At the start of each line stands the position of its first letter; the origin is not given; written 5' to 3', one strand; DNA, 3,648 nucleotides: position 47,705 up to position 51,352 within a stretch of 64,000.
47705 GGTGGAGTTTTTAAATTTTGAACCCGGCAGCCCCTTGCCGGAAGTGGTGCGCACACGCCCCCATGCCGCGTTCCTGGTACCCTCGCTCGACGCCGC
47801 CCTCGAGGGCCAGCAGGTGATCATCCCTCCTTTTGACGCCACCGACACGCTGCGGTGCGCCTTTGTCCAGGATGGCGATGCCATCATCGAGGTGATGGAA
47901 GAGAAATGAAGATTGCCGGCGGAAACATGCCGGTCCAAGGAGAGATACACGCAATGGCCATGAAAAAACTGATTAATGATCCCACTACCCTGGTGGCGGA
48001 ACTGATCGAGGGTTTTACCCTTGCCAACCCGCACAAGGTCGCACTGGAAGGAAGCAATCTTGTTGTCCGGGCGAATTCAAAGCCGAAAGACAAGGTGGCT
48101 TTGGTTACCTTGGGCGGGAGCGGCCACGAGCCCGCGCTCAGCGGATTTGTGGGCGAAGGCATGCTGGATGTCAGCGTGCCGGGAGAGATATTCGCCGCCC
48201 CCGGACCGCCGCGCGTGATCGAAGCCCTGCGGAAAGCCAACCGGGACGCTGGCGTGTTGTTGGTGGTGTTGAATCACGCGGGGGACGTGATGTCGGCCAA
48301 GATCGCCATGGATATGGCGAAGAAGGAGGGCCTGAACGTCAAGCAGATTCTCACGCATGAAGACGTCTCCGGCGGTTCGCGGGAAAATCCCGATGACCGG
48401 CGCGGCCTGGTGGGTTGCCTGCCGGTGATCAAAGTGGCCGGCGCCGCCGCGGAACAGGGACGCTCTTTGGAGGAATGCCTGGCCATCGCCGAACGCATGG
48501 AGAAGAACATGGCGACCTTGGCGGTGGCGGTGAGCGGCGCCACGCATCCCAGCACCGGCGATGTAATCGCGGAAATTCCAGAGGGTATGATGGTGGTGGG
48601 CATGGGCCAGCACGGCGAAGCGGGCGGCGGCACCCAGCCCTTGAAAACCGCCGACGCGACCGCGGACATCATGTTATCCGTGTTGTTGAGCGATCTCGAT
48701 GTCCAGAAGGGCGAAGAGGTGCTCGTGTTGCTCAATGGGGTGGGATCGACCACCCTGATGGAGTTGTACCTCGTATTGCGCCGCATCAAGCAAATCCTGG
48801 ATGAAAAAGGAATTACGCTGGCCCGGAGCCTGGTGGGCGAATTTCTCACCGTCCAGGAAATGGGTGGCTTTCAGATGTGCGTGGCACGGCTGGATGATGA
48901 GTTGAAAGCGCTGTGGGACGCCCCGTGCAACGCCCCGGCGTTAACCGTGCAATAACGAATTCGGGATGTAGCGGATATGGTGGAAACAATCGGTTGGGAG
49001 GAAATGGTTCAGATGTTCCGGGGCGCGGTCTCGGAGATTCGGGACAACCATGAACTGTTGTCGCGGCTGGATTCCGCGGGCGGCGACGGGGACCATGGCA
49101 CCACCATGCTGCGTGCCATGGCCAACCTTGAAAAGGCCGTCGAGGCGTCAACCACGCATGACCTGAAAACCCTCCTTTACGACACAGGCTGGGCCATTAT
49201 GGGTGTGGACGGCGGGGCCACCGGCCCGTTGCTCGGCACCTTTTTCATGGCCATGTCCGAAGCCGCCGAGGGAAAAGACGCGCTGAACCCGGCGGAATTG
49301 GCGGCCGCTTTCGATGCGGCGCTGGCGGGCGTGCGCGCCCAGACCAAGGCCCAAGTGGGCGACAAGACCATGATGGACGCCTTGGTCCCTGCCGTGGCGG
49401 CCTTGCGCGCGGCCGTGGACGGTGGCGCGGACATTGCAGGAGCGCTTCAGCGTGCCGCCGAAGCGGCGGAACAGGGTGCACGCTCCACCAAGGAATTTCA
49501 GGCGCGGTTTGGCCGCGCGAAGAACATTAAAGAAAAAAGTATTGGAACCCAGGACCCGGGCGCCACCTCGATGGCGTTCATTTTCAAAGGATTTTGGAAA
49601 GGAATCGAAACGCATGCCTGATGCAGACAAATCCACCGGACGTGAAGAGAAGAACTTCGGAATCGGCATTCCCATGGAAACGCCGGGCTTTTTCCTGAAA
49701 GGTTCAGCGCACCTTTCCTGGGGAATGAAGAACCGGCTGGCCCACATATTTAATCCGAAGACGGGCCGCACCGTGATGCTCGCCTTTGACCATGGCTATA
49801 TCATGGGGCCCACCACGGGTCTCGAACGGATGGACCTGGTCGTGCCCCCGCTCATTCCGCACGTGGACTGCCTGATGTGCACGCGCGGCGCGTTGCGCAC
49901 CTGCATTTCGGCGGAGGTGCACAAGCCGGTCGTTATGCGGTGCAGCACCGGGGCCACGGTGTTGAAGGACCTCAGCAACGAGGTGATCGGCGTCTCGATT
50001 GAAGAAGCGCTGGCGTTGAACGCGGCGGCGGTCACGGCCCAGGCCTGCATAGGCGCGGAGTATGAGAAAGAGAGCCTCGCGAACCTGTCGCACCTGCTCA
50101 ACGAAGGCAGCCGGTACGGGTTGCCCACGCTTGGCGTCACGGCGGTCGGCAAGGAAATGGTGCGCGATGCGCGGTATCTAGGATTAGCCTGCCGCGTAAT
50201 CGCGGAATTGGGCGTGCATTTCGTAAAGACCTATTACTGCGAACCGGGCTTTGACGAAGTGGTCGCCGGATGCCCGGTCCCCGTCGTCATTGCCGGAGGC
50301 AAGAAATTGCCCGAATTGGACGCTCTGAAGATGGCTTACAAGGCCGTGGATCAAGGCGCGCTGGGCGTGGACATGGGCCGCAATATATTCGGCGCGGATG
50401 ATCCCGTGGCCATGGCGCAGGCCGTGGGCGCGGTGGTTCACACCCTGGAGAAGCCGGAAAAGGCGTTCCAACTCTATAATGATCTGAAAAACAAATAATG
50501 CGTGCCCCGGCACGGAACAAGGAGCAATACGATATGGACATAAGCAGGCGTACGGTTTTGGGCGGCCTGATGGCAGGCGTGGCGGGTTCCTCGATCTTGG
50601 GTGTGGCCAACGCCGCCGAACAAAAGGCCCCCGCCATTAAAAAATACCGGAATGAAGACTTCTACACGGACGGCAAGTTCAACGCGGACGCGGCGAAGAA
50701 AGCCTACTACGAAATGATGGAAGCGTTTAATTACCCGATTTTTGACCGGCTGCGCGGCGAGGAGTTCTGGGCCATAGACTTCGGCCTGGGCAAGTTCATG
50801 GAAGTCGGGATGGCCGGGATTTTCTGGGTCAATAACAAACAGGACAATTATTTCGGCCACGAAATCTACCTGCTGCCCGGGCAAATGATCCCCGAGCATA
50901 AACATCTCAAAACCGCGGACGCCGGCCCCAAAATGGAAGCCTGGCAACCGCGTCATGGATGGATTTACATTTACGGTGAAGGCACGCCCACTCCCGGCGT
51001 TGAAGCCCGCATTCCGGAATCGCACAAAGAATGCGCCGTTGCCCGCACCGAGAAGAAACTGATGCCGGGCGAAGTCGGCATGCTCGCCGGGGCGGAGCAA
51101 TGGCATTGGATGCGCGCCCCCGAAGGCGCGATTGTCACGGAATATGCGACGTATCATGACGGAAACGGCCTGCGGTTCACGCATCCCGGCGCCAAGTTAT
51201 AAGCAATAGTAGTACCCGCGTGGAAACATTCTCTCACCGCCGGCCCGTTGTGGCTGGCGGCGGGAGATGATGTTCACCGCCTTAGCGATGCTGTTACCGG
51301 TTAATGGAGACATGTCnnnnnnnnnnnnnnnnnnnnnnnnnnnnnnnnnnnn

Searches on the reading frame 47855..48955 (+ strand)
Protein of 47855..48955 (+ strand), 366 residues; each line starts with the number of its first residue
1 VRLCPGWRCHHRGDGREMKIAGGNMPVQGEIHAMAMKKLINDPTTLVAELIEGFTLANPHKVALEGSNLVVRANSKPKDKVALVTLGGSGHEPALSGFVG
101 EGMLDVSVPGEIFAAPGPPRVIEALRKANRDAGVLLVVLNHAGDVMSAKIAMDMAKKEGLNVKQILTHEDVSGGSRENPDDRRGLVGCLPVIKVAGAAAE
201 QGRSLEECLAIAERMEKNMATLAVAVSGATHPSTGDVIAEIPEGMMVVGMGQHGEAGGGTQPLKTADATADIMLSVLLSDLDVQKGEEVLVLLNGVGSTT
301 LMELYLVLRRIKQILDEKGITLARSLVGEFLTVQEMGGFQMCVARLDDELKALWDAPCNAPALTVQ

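Call 14: search_protein_families(library=pfam, proteins=[window:47855-48955:+], max_evalue=0.01)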
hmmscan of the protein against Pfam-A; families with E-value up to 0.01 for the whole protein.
window:47855-48955:+ (366 aa): 1 family
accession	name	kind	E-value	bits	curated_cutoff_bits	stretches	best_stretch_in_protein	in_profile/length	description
PF02733.22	Dak1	-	1.9e-104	349.4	31.4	1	52-362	1-313/313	Dak1 domain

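Call 15: search_protein_families(library=ncbifam, proteins=[window:47855-48955:+], max_evalue=0.01)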
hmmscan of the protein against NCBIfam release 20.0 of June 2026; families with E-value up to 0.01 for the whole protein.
window:47855-48955:+ (366 aa): 4 families
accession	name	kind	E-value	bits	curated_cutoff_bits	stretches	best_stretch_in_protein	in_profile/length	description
NF011049.0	PRK14479.1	subfamily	2.4e-104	349.9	492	1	36-364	1-328/568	dihydroxyacetone kinase family protein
TIGR02363.1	dhaK1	equivalog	4.1e-95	318.6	406.25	1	36-362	1-328/329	dihydroxyacetone kinase subunit DhaK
TIGR02361.1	dak_ATP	equivalog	2.8e-69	234.3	574.95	1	37-363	1-343/583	glycerone kinase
TIGR02362.1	dhaK1b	equivalog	2.2e-65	220.9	413.25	1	38-349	1-311/326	DhaKLM operon coactivator DhaQ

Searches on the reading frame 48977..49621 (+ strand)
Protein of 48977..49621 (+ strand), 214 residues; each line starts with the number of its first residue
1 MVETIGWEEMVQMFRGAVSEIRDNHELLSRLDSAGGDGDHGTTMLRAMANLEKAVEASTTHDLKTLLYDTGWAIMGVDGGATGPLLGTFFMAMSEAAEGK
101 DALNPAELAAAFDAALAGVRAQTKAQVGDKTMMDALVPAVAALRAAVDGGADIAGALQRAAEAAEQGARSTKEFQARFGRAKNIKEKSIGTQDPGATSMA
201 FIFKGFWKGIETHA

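Call 14: search_protein_families(library=pfam, proteins=[window:48977-49621:+], max_evalue=0.01)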
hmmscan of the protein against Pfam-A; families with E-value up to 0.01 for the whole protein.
window:48977-49621:+ (214 aa): 1 family
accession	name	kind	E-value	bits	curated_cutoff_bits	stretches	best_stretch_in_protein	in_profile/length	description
PF02734.22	Dak2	-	4e-49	167.3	27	1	36-207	3-173/174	DAK2 domain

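Call 15: search_protein_families(library=ncbifam, proteins=[window:48977-49621:+], max_evalue=0.01)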
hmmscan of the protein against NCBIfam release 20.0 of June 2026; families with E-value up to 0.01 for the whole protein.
window:48977-49621:+ (214 aa): 5 families
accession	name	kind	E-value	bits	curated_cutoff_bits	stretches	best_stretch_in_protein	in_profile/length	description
TIGR02365.1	dha_L_ycgS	equivalog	7.9e-51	172.6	138.3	1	13-204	4-192/196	dihydroxyacetone kinase subunit DhaL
NF011049.0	PRK14479.1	subfamily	2.2e-50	171.8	492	1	7-205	361-561/568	dihydroxyacetone kinase family protein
TIGR02361.1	dak_ATP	equivalog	4.6e-35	121.3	574.95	1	8-207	383-583/583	glycerone kinase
NF038248.1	FakA_VfrB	equivalog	6e-07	28.3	975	1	19-211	17-201/549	fatty acid kinase catalytic subunit FakA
TIGR03599.1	YloV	subfamily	1.8e-05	23.5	396.1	1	13-174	4-165/530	DAK2 domain fusion protein YloV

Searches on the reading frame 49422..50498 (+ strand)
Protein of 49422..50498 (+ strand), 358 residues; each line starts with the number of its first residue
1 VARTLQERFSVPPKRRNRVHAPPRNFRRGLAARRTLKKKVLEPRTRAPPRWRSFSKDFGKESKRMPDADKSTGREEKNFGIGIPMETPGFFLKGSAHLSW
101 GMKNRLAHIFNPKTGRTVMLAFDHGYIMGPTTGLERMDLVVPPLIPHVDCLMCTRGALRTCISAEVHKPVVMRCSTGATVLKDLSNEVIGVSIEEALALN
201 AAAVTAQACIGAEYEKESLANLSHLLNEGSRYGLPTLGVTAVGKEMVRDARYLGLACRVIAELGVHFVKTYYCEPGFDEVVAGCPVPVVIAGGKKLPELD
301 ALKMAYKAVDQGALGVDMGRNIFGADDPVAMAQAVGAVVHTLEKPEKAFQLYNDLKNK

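Call 14: search_protein_families(library=pfam, proteins=[window:49422-50498:+], max_evalue=0.01)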
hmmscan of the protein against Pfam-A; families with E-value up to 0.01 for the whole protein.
window:49422-50498:+ (358 aa): 1 family
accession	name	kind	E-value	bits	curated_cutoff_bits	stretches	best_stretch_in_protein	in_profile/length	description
PF01791.15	DeoC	-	4.3e-19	69.5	23.8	1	117-323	1-227/229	DeoC/LacD family aldolase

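Call 15: search_protein_families(library=ncbifam, proteins=[window:49422-50498:+], max_evalue=0.01)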
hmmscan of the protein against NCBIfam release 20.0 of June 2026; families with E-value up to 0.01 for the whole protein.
window:49422-50498:+ (358 aa): 8 families
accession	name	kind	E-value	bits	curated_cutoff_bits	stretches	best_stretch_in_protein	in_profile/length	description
NF006081.0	PRK08227.1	equivalog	1.2e-131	438.4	297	1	68-357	2-291/291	3-hydroxy-5-phosphonooxypentane-2,4-dione thiolase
NF005556.0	PRK07226.1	subfamily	2.8e-50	171.1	241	1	100-352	4-264/267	2-amino-3,7-dideoxy-D-threo-hept-6-ulosonate synthase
TIGR01949.1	ADH_synth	equivalog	1.7e-43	149.2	299.45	1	101-349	2-254/255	2-amino-3,7-dideoxy-D-threo-hept-6-ulosonate synthase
NF040816.1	Fbpase1_Arch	equivalog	2.8e-29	102.4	430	1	100-351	6-269/271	class I fructose-bisphosphate aldolase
NF041223.1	BagB_FevI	exception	1.6e-25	89.7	500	1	100-341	7-256/257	bagremycin/ferroverdin biosynthesis DhnA-type aldolase BagB/FevI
NF005321.0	PRK06852.1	equivalog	8.8e-08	31.6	420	1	192-354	130-306/308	aldolase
TIGR00343.1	TIGR00343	equivalog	0.0048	16.5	438.45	0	285-355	199-264/287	pyridoxal 5'-phosphate synthase lyase subunit PdxS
NF006704.0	PRK09250.1-1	equivalog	0.0053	15.7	277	0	169-269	100-207/308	class I fructose-bisphosphate aldolase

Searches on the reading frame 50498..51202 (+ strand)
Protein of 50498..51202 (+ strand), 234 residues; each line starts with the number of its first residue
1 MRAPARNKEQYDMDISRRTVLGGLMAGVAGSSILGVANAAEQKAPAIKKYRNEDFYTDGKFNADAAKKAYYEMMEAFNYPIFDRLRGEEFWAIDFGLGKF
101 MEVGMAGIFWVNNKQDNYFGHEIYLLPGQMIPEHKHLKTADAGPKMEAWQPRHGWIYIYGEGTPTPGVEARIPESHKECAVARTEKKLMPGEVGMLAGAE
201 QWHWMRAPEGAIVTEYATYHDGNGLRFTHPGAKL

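Call 14: search_protein_families(library=pfam, proteins=[window:50498-51202:+], max_evalue=0.01)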
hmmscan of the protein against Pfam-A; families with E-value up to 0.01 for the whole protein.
window:50498-51202:+ (234 aa): 0 families

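Call 15: search_protein_families(library=ncbifam, proteins=[window:50498-51202:+], max_evalue=0.01)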
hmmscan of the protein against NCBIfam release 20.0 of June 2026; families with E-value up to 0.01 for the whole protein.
window:50498-51202:+ (234 aa): 0 families

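Call 44: search_solved_structures(query=A4, max_evalue=10, show_alignments=2)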
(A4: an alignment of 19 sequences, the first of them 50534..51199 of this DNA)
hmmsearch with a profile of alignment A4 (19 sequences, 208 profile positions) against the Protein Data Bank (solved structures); distinct sequences matched with E-value up to 10: 2.
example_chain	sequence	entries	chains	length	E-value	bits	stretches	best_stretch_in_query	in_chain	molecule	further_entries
7nzo_AAA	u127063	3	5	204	7.7e-26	94.1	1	36-207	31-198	D-lyxose/D-mannose family sugar isomerase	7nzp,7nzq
2y0o_A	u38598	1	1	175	1.2e-23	87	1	60-205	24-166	PROBABLE D-LYXOSE KETOL-ISOMERASE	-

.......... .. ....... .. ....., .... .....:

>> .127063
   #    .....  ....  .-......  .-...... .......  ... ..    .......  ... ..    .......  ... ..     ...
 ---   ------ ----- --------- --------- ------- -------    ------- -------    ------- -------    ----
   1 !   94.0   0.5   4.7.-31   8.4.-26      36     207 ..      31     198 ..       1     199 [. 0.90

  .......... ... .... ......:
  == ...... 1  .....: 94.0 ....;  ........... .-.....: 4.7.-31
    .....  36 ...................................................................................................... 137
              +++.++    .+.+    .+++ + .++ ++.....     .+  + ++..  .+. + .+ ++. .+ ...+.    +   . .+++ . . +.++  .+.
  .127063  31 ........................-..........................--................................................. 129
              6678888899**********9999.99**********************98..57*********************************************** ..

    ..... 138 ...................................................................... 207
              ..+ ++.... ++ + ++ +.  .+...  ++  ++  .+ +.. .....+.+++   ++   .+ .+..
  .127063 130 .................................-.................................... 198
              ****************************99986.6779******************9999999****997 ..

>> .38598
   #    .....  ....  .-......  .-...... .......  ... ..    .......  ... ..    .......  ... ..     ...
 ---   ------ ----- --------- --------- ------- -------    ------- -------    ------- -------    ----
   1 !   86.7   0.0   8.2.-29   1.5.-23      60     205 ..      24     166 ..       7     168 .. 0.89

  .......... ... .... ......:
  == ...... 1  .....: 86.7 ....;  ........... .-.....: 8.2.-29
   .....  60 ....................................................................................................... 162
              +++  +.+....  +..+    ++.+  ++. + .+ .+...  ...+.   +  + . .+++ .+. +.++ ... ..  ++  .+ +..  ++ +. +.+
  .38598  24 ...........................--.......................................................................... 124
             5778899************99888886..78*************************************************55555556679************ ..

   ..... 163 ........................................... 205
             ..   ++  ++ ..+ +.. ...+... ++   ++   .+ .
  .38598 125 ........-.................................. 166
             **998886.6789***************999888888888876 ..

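Call 69: find_homologous_proteins(query=window:50534-51199:+)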
Query window:50534-51199:+ (222 aa): 1810 proteins with E <= 0.001 among 2017 candidates; the best 120 are listed.
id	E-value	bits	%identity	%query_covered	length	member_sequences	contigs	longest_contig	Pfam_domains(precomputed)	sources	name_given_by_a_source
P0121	1.6e-151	520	100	100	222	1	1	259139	-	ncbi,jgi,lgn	-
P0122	1.2e-145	501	95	100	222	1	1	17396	-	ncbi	-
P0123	1.4e-140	484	92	100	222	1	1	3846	-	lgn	-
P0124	2.1e-132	458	87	100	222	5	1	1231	-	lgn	-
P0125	3.8e-128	444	84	100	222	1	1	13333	-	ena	-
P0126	9.1e-128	442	83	100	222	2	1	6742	-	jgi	-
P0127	1.7e-127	442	85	100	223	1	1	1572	-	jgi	jgi:D-lyxose ketol-isomerase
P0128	3.3e-127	441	85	100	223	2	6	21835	-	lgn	-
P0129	2.6e-126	438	83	100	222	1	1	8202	-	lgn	-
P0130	1.9e-125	435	82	100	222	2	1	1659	-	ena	-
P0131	2.1e-125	435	82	100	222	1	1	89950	-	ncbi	-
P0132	3.7e-125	434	84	100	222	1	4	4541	-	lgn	-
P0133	3.9e-125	434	83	100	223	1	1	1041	-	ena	-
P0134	5.7e-125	433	81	100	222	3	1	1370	-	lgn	-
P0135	1.5e-124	432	83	100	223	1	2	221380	-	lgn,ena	-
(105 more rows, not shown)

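Call 70: find_encoding_contigs(protein=P0121, flank=10000, max_places=3)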
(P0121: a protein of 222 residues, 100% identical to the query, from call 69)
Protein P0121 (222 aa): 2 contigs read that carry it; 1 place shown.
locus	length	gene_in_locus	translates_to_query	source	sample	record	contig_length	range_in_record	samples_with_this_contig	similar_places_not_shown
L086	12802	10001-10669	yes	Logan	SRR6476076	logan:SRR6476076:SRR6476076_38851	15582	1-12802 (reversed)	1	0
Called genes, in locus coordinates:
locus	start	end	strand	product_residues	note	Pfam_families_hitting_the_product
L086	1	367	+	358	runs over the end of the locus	PF01817:CM_2, PF00800:PDT, PF01842:ACT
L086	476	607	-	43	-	-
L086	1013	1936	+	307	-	PF00565:SNase, PF13180:PDZ_2 (weak)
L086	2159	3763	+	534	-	PF00474:SSF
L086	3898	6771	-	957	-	PF17132:Glyco_hydro_106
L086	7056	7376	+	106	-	-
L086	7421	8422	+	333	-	PF02733:Dak1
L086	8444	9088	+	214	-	PF02734:Dak2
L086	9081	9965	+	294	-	PF01791:DeoC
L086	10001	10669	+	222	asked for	-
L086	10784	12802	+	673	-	?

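Call 78: list_cluster_members(proteins=[P0121, P0001])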
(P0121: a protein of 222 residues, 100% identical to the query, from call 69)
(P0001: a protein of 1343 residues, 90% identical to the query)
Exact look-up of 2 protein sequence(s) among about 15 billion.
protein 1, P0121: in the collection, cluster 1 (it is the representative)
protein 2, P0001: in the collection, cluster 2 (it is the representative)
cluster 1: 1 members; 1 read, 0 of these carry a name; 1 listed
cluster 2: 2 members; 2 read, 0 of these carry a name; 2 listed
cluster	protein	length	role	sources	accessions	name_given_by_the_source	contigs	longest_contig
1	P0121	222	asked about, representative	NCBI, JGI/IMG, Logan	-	-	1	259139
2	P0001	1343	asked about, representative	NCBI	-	-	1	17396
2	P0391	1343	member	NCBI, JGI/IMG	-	-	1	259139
